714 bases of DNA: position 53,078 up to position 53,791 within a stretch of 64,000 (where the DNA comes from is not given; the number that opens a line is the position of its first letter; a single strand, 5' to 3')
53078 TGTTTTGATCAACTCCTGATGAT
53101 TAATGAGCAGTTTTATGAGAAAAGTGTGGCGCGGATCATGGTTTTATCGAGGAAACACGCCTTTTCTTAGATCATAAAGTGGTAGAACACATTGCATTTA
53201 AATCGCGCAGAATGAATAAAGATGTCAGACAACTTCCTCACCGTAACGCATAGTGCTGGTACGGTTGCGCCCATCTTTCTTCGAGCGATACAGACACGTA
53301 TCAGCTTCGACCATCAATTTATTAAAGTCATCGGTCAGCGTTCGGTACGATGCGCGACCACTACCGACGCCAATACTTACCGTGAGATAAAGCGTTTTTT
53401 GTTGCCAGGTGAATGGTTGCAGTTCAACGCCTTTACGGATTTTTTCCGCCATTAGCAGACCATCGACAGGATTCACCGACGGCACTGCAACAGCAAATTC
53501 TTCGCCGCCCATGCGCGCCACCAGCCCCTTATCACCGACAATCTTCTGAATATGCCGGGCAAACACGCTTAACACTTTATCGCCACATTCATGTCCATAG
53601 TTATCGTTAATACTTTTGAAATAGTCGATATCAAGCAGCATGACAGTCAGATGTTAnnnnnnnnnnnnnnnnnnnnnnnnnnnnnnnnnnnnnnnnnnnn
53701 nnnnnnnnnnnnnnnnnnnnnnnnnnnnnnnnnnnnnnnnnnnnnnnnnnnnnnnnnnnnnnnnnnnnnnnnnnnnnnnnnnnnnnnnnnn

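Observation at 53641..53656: In-frame ochre codon inside the GGDEF domain of dgcF (yneF)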

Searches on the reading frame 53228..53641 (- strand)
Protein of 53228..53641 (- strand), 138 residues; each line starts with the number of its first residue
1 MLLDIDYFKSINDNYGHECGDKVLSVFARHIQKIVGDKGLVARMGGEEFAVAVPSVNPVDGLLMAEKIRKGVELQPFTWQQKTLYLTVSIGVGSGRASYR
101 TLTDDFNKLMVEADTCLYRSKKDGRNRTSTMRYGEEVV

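Call 31: search_protein_families(proteins=[window:53228-53641:-], library=ncbifam, max_evalue=0.01)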
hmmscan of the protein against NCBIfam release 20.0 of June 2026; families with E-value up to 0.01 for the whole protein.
window:53228-53641:- (138 aa): 21 families
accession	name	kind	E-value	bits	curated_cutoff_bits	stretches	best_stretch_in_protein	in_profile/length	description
TIGR00254.1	GGDEF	domain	2e-34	118.7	37.4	1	2-130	41-166/168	diguanylate cyclase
NF007135.0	PRK09581.1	equivalog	1e-33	116.9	474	1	1-129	327-453/457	PleD family two-component system response regulator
NF007380.0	PRK09894.1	equivalog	9.6e-31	107.2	256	1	1-131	162-287/296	diguanylate cyclase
NF041606.1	dguan_cyc_DgcA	equivalog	9.9e-30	103.6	370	1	1-129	213-337/340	diguanylate cyclase DgcA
NF038266.1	diguan_SiaD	equivalog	2.7e-29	102.3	290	1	2-127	130-251/252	biofilm regulation diguanylate cyclase SiaD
NF011955.1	PRK15426.1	equivalog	6.9e-25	87.2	408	1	3-128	435-558/564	cellulose biosynthesis regulator diguanylate cyclase DgcQ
NF007423.1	PRK09966.1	equivalog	1.9e-24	86.3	325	1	2-121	275-390/390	diguanylate cyclase DgcN/YfiN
NF045675.1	PhdiestaseDibA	equivalog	1.5e-23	83.1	980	1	1-127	238-360/623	phosphodiesterase DibA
NF047872.1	GGDEF_GdpS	equivalog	2.6e-23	82.8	400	1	1-127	222-346/355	GGDEF domain-containing protein GdpS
NF047654.1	DiguCycDgcRLepto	equivalog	2e-22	79.5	500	1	2-127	169-292/295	diguanylate cyclase DgcR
NF053781.1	cdiGMPphdstlr2612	equivalog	1.4e-19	69.3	1600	1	2-127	877-998/1268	Tlr1612 family c-di-GMP phosphodiesterase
NF051473.1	DigCycDgcsShew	equivalog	2.1e-19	70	400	1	2-127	171-287/291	diguanylate cyclase DgcS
NF007298.0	PRK09776.1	equivalog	4.8e-19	67.8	1135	1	2-133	720-847/1111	diguanylate cyclase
NF007599.0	PRK10245.1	equivalog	3.4e-18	65.3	402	1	2-129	246-368/371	diguanylate cyclase AdrA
NF007474.0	PRK10060.1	equivalog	2.4e-16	59.1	782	1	2-127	271-391/663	cyclic di-GMP phosphodiesterase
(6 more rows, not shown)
